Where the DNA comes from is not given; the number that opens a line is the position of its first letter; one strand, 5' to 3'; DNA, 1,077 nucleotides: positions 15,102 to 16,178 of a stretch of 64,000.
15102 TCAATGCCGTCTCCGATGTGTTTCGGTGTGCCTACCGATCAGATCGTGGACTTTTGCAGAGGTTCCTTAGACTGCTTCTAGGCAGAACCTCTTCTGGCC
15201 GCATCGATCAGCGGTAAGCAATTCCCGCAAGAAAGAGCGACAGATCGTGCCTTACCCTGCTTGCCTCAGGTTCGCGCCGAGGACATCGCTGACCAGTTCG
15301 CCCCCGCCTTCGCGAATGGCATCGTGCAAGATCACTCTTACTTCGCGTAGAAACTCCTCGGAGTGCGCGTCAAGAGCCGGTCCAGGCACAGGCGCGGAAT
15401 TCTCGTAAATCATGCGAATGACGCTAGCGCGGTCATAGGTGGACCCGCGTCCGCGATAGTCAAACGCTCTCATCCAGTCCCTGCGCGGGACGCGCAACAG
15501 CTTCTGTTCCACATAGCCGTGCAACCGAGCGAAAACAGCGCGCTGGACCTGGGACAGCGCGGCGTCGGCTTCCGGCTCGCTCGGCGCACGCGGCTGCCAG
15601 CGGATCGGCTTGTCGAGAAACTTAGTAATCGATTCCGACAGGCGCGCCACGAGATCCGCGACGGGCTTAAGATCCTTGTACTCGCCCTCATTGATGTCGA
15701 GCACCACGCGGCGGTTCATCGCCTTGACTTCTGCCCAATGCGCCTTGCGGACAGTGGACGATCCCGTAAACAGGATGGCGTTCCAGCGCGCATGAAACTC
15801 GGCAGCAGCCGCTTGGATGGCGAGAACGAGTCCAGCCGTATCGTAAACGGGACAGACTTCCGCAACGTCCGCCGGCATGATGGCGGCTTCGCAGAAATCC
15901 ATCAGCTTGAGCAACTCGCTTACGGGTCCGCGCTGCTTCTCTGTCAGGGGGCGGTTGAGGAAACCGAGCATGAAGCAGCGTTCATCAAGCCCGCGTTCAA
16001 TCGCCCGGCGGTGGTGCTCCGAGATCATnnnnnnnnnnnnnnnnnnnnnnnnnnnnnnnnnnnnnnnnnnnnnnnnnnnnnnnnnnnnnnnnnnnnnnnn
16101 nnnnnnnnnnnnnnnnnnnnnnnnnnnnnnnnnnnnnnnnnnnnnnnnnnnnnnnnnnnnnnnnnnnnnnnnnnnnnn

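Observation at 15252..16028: Unassigned 258-aa ORF inside the defence/mobile mosaic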

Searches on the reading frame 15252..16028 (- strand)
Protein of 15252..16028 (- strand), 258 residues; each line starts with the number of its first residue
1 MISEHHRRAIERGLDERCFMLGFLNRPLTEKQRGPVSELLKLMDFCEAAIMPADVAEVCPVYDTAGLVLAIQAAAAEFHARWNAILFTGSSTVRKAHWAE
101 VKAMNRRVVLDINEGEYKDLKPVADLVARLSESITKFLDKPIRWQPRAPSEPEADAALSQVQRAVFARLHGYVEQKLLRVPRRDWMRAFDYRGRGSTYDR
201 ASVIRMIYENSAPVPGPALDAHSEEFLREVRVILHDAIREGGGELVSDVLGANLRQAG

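Call 4: search_protein_families(library=pfam, proteins=[window:15252-16028:-], max_evalue=10)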
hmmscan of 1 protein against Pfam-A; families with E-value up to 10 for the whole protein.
window:15252-16028:- (258 aa): 0 families

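Call 5: search_protein_families(library=ncbifam, proteins=[window:15252-16028:-], max_evalue=10)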
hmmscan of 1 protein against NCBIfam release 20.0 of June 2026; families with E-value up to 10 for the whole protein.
window:15252-16028:- (258 aa): 0 families

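Call 6: search_protein_families(library=padloc, proteins=[window:15252-16028:-], max_evalue=10)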
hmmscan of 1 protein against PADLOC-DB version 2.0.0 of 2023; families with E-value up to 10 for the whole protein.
window:15252-16028:- (258 aa): 0 families

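Call 7: search_protein_families(library=phrogs, proteins=[window:15252-16028:-], max_evalue=10)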
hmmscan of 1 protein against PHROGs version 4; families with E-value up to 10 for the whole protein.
window:15252-16028:- (258 aa): 1 family
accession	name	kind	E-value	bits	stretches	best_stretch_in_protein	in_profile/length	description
phrog_33232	-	unknown function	0.24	12.9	0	86-126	39-79/94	-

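Call 8: find_homologous_proteins(query=window:15252-16028:-, max_evalue=0.001)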
Query window:15252-16028:- (258 aa): 45 proteins with E <= 0.001 among 2203 candidates.
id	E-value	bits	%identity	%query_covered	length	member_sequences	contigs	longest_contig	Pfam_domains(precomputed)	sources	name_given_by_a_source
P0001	5.6e-154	529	100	93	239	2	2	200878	-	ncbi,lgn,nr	ncbi:MAG: hypothetical protein NFCOHLIN_02256 [Gammaproteobacteria bacterium]|nr:hypothetical protei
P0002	1.3e-118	413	74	96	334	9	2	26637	-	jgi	jgi:hypothetical protein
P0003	4.8e-118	411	73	95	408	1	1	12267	-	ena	-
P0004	1.3e-115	403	75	95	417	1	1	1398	-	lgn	-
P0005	3.5e-114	399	73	95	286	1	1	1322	-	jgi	jgi:hypothetical protein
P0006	1.4e-113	397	72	97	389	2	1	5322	-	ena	-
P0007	5.3e-111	388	77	85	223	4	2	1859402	-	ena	-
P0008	2.6e-110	386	70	95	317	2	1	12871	-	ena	-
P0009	8.7e-109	381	68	95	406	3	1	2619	-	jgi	jgi:hypothetical protein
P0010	1.6e-108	380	68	95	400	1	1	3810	-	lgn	-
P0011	1.0e-106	374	67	95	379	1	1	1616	-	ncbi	ncbi:MAG: hypothetical protein WA634_00540, partial [Silvibacterium sp.]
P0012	7.8e-104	365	69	91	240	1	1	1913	-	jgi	jgi:hypothetical protein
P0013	2.0e-99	350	64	95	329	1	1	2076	-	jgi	-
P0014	6.5e-99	349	63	95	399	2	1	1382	-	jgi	jgi:hypothetical protein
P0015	3.4e-98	346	68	89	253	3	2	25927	-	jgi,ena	jgi:hypothetical protein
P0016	9.7e-95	335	72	79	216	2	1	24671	-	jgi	-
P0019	3.6e-89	317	73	74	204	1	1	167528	-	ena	-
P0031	7.0e-65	237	48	95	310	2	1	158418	-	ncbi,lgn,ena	-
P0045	3.7e-16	78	32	66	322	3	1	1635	-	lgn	-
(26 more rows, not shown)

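Call 11: search_protein_families(library=pfam, proteins=[P0003, P0004, P0009, P0010, P0006, P0045, P0031], max_evalue=1)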
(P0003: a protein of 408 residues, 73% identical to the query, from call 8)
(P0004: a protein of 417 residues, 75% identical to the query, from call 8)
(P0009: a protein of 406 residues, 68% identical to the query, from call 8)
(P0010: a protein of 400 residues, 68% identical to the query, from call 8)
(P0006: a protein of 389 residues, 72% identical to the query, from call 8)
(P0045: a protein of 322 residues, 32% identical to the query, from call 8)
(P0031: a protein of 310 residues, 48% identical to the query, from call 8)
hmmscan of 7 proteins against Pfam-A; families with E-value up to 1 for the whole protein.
P0003 (408 aa): 0 families

P0004 (417 aa): 0 families

P0009 (406 aa): 0 families

P0010 (400 aa): 0 families

P0006 (389 aa): 0 families

P0045 (322 aa): 2 families
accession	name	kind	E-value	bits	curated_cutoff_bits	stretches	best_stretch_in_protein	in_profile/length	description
PF23912.1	DUF7254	-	0.19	12.5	27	1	52-87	19-54/101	Domain of unknown function (DUF7254)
PF19803.4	DUF6286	-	0.83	10.6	35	1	118-162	21-63/108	Family of unknown function (DUF6286)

P0031 (310 aa): 0 families

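Call 12: find_encoding_contigs(protein=P0003, flank=6000, max_places=3)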
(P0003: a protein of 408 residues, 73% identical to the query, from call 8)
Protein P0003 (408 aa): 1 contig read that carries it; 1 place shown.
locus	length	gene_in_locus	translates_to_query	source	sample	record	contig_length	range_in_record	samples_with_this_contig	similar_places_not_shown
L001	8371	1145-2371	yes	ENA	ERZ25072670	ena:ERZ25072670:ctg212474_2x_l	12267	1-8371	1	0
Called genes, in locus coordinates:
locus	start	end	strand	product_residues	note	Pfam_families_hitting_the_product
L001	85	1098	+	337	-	-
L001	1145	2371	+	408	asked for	-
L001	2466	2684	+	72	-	-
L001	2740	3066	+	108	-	PF14082:SduA_C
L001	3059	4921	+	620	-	PF04851:ResIII, PF00271:Helicase_C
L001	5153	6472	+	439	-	-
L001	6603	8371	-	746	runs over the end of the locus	-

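Call 13: find_encoding_contigs(protein=P0002, flank=6000, max_places=3)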
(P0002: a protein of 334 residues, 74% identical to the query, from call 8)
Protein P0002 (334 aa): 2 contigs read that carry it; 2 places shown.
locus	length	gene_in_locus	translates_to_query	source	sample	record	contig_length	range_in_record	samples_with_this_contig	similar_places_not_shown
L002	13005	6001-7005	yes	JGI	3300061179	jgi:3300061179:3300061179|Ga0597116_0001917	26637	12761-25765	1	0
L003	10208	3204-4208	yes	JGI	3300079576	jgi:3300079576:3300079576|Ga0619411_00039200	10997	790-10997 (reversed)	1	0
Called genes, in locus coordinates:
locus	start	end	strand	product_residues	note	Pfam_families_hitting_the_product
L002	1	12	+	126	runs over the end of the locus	-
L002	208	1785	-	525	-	PF00171:Aldedh, PF05893:LuxC (weak)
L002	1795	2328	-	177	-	PF00583:Acetyltransf_1, PF13673:Acetyltransf_10, PF13508:Acetyltransf_7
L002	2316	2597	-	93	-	PF08681:TacA1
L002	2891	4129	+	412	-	PF13356:Arm-DNA-bind_3, PF22022:Phage_int_M (weak), PF00589:Phage_integrase (weak)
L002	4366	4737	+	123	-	-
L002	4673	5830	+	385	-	-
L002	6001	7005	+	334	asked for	-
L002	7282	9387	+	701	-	-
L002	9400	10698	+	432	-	PF18871:HEPN_Toprim_N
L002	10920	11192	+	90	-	-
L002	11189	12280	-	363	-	PF01717:Meth_synt_2, PF01208:URO-D (weak)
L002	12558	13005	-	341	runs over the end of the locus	PF08240:ADH_N, PF00107:ADH_zinc_N, PF13602:ADH_zinc_N_2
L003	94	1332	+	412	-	PF13356:Arm-DNA-bind_3, PF22022:Phage_int_M (weak), PF00589:Phage_integrase (weak)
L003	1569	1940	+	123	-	-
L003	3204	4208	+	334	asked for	-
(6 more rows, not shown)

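Call 17: search_protein_families(library=pfam, proteins=[L002:4601-5830:+, L001:58-1098:+], max_evalue=1)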
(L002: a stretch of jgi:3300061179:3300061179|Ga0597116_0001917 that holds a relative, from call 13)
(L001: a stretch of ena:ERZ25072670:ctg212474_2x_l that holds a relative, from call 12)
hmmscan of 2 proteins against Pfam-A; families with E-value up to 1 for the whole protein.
L002:4601-5830:+ (409 aa): 22 families
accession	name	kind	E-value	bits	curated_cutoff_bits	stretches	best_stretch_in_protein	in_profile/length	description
PF00005.33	ABC_tran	-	0.0016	19.5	25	1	142-215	13-80/137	ABC transporter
PF08477.19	Roc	-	0.0026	18.4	27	1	142-176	1-35/119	Ras of Complex, Roc, domain of DAPkinase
PF10412.15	TrwB_AAD_bind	-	0.006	15.9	20.5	1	131-163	7-38/387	Type IV secretion-system coupling protein DNA-binding domain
PF13191.12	AAA_16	-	0.0067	17.4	32.6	1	143-301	27-124/167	AAA ATPase domain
PF13401.12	AAA_22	-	0.023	15.5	27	1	144-176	9-33/130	AAA domain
PF12775.13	AAA_7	-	0.026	14.5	25.8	1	141-168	34-61/181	P-loop containing dynein motor region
PF00071.28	Ras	-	0.032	14.2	21.6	0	142-164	1-23/162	Ras family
PF01926.29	MMR_HSR1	-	0.044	14.3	21.9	1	142-178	1-37/113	50S ribosome-binding GTPase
PF14551.11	MCM_N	-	0.086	13.7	24.9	1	312-359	29-76/95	MCM N-terminal domain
PF13671.12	AAA_33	-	0.088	13.5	27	1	143-165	2-24/143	AAA domain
PF01580.24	FtsK_SpoIIIE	-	0.099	12.5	24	1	141-163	40-62/221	FtsK/SpoIIIE family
PF05524.18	PEP-utilisers_N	-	0.11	13.1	24.4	1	281-360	32-89/121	PEP-utilising enzyme, N-terminal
PF20720.3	nSTAND3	-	0.11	12.6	27.2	1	142-168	19-45/155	Novel STAND NTPase 3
PF03193.22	RsgA_GTPase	-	0.13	12.5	30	1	143-163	109-129/174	RsgA GTPase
PF02492.25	cobW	-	0.15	12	20.7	1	143-163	3-23/180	CobW/HypB/UreG, nucleotide-binding domain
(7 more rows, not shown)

L001:58-1098:+ (346 aa): 16 families
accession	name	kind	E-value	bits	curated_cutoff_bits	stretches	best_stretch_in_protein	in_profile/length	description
PF13401.12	AAA_22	-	0.0037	18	27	1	127-189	8-63/130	AAA domain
PF20720.3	nSTAND3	-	0.0099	16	27.2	1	126-192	19-83/155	Novel STAND NTPase 3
PF01926.29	MMR_HSR1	-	0.012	16.1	21.9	1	127-162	2-37/113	50S ribosome-binding GTPase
PF10412.15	TrwB_AAD_bind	-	0.012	14.9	20.5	1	123-147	14-38/387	Type IV secretion-system coupling protein DNA-binding domain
PF08477.19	Roc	-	0.013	16.2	27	1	127-161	2-36/119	Ras of Complex, Roc, domain of DAPkinase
PF00005.33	ABC_tran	-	0.019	16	25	1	127-154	14-42/137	ABC transporter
PF12775.13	AAA_7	-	0.028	14.4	25.8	1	125-152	34-61/181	P-loop containing dynein motor region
PF13191.12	AAA_16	-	0.034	15.1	32.6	1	122-151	21-51/167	AAA ATPase domain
PF01580.24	FtsK_SpoIIIE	-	0.046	13.6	24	1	121-147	39-62/221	FtsK/SpoIIIE family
PF13671.12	AAA_33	-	0.063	14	27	1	127-149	2-24/143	AAA domain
PF00437.27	T2SSE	-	0.12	11.4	24.9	1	120-153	138-171/370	Type II/IV secretion system protein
PF03193.22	RsgA_GTPase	-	0.13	12.6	30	1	125-147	107-129/174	RsgA GTPase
PF00625.27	Guanylate_kin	-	0.13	12.4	25.2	1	127-162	5-40/182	Guanylate kinase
PF25199.1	nSTAND_NTPase5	-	0.14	12.4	34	1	117-144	34-61/145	Novel STAND NTPase 5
PF06414.18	Zeta_toxin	-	0.15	11.9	22.3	1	127-145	19-37/199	Zeta toxin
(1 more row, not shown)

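Call 18: search_protein_families(library=padloc, proteins=[L002:4601-5830:+, L001:58-1098:+, P0003, P0004, L002:7282-9387:+, L002:9400-10698:+], max_evalue=1)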
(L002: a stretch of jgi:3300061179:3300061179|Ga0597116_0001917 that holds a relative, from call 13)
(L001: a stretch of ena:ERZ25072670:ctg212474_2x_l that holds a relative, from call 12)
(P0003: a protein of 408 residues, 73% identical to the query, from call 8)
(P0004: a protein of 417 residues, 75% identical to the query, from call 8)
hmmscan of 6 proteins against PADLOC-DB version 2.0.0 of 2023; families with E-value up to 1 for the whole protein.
L002:4601-5830:+ (409 aa): 3 families
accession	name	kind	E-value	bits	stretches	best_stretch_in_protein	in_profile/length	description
PDLC03839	LeoA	-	4.2e-06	24.1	2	286-366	289-376/559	-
PDLC04140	mad8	-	0.0013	16.3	1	143-167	30-54/314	mads_8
PDLC01055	HerA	-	0.018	11.8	1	141-160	158-177/532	Type III coevolved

L001:58-1098:+ (346 aa): 3 families
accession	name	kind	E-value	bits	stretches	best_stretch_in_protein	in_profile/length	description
PDLC04140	mad8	-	0.00096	16.8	1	127-151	30-54/314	mads_8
PDLC04135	mad3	-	0.0014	16.3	1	111-331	14-222/374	mads_3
PDLC01055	HerA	-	0.014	12.2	1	126-145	159-178/532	Type III coevolved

P0003 (408 aa): 0 families

P0004 (417 aa): 0 families

L002:7282-9387:+ (701 aa): 0 families

L002:9400-10698:+ (432 aa): 0 families

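Call 32: find_encoding_contigs(protein=P0001, flank=10000, max_places=3)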
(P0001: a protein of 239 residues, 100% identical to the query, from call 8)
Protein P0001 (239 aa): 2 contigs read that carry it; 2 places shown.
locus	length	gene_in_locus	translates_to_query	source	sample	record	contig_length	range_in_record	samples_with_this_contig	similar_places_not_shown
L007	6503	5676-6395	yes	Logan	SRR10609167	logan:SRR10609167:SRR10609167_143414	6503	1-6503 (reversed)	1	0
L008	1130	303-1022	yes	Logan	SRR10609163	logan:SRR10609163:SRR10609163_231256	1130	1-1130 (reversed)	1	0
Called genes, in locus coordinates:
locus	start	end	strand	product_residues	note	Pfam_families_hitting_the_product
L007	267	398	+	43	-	-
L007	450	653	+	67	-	-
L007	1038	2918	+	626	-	PF08448:PAS_4, PF00989:PAS, PF13188:PAS_8 (weak), PF13426:PAS_9, PF07536:HWE_HK, PF07568:HisKA_2, PF02518:HATPase_c (faint), PF13581:HATPase_c_2 (weak)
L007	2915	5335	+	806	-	PF00072:Response_reg, PF00989:PAS, PF08448:PAS_4 (weak), PF13188:PAS_8 (weak), PF13426:PAS_9, PF08447:PAS_3, PF00990:GGDEF, PF00563:EAL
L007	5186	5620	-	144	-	-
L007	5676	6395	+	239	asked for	-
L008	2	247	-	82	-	?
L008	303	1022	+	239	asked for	-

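Call 33: find_encoding_contigs(protein=P0007, flank=8000, max_places=2)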
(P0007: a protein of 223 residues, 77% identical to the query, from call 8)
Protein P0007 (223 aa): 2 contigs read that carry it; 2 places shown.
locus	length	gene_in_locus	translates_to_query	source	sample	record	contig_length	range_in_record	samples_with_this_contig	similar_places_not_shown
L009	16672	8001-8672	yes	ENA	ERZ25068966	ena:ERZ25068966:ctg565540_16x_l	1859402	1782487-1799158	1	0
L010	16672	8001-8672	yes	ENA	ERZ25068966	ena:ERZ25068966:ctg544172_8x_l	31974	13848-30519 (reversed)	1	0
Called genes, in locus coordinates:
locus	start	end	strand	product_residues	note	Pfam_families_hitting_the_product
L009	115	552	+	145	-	PF04298:Zn_peptidase_2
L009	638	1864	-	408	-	PF00872:Transposase_mut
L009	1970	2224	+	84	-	PF04298:Zn_peptidase_2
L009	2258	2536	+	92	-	PF01527:HTH_Tnp_1 (weak), PF13518:HTH_28 (weak)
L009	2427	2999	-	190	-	-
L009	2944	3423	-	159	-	PF13683:rve_3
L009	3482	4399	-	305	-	PF00665:rve (weak)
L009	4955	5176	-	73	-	PF13737:DDE_Tnp_1_5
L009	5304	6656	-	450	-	PF01235:Na_Ala_symp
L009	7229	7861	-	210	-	PF13737:DDE_Tnp_1_5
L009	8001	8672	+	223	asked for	-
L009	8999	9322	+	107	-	PF14082:SduA_C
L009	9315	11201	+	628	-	PF04851:ResIII, PF00271:Helicase_C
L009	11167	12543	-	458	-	PF13701:DDE_Tnp_1_4, PF01609:DDE_Tnp_1, PF13701:DDE_Tnp_1_4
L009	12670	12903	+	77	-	-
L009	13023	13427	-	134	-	PF00589:Phage_integrase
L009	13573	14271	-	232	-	PF00589:Phage_integrase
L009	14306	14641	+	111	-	PF12762:DDE_Tnp_IS1595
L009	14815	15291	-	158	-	-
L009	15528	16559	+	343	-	PF13565:HTH_32, PF13276:HTH_21 (weak), PF13683:rve_3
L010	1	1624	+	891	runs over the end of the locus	PF07715:Plug, PF00593:TonB_dep_Rec_b-barrel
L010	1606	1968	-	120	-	-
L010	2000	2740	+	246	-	-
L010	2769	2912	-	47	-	-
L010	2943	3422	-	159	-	PF13683:rve_3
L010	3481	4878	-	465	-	PF13384:HTH_23 (weak), PF13936:HTH_38, PF00665:rve (weak)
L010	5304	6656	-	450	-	PF01235:Na_Ala_symp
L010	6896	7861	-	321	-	PF13737:DDE_Tnp_1_5, PF01609:DDE_Tnp_1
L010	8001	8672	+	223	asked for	-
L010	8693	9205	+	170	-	PF14082:SduA_C (weak)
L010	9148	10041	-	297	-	PF13276:HTH_21, PF00665:rve (weak), PF13683:rve_3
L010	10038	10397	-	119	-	PF13518:HTH_28 (weak)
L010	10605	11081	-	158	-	-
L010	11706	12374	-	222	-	PF03372:Exo_endo_phos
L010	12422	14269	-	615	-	PF03372:Exo_endo_phos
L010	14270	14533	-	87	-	-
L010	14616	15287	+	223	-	-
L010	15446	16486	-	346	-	PF01548:DEDD_Tnp_IS110, PF02371:Transposase_20 (weak)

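Call 47: find_encoding_contigs(protein=P0019, flank=6000, max_places=1)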
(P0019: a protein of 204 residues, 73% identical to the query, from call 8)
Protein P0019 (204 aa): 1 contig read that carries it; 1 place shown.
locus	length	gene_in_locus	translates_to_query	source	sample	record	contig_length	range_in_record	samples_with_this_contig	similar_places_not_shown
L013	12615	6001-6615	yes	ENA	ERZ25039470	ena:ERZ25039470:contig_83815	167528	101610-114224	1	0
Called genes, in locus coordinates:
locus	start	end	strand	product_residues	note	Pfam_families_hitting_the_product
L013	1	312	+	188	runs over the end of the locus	PF02525:Flavodoxin_2, PF03358:FMN_red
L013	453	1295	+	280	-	PF00106:adh_short, PF01370:Epimerase (weak), PF08659:KR, PF23441:SDR (weak), PF13561:adh_short_C2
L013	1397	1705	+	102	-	PF03992:ABM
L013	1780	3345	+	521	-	PF00117:GATase, PF02540:NAD_synthase (faint), PF03054:tRNA_Me_trans (faint), PF00958:GMP_synt_C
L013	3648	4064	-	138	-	-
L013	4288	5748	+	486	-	-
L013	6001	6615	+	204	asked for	-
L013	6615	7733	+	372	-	-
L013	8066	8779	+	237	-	PF02810:SEC-C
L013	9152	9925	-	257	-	PF13560:HTH_31, PF17765:MLTR_LBD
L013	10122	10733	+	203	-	PF08240:ADH_N (weak)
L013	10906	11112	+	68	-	-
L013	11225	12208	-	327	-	PF01370:Epimerase, PF13460:NAD_binding_10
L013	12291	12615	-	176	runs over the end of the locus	PF00583:Acetyltransf_1 (weak), PF13508:Acetyltransf_7 (weak)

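Call 48: find_encoding_contigs(protein=P0016, flank=6000, max_places=1)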
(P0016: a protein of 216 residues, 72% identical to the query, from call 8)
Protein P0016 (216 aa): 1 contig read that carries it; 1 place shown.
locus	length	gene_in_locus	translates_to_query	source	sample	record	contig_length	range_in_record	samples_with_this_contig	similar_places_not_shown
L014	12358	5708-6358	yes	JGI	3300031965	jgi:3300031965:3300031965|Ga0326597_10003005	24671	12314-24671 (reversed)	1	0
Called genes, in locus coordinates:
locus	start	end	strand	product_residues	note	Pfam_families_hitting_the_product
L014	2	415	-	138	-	?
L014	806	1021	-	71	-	PF15919:HicB_lk_antitox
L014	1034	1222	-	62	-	PF07927:HicA_toxin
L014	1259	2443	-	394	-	PF00155:Aminotran_1_2, PF01041:DegT_DnrJ_EryC1, PF01053:Cys_Met_Meta_PP (weak)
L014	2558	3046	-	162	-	PF01467:CTP_transf_like, PF08218:Citrate_ly_lig (weak)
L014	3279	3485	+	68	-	-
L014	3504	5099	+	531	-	PF00501:AMP-binding, PF13193:AMP-binding_C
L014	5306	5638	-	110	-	PF00589:Phage_integrase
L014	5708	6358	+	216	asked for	-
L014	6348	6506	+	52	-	-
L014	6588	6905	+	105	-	-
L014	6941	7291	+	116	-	-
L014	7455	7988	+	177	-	PF08816:Ivy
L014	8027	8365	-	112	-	PF01022:HTH_5, PF12840:HTH_20 (weak)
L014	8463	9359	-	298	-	PF25160:LdpA_Fe-S-bd (faint), PF12838:Fer4_7 (faint), PF01058:Oxidored_q6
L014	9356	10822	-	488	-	PF00329:Complex1_30kDa, PF00374:NiFeSe_Hases (faint), PF00346:Complex1_49kDa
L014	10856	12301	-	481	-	PF00662:Proton_antipo_N (weak), PF00361:Proton_antipo_M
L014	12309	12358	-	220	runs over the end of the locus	-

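Call 80: predict_structure(alignment_id=A5)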
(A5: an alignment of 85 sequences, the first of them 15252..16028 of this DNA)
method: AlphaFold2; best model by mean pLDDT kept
length: 258 residues; sequences in the alignment: 85
mean_pLDDT: 93.2   pTM: 0.79
mean pLDDT of the five models: 93.2, 93.1, 92.5, 92.3, 91.7
residues with pLDDT >= 90: 216; 70-90: 25; 50-70: 16; < 50: 1
segments of 3 or more residues with pLDDT < 50: none
pLDDT, mean of each block of 10 residues (from residue 1): 76 90 90 92 92 81 97 98 98 98 98 97 98 98 97 96 96 97 98 97 98 97 96 97 86 61
secondary structure, 60 per line:
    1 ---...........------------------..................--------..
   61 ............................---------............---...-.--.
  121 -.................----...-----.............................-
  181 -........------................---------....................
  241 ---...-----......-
elements in order: H4-14 H33-50 E59-63 H64-88 H98-109 H122-138 E143-145 H151-179 H182-189 H196-211 H221-240 E244-246 H252-257
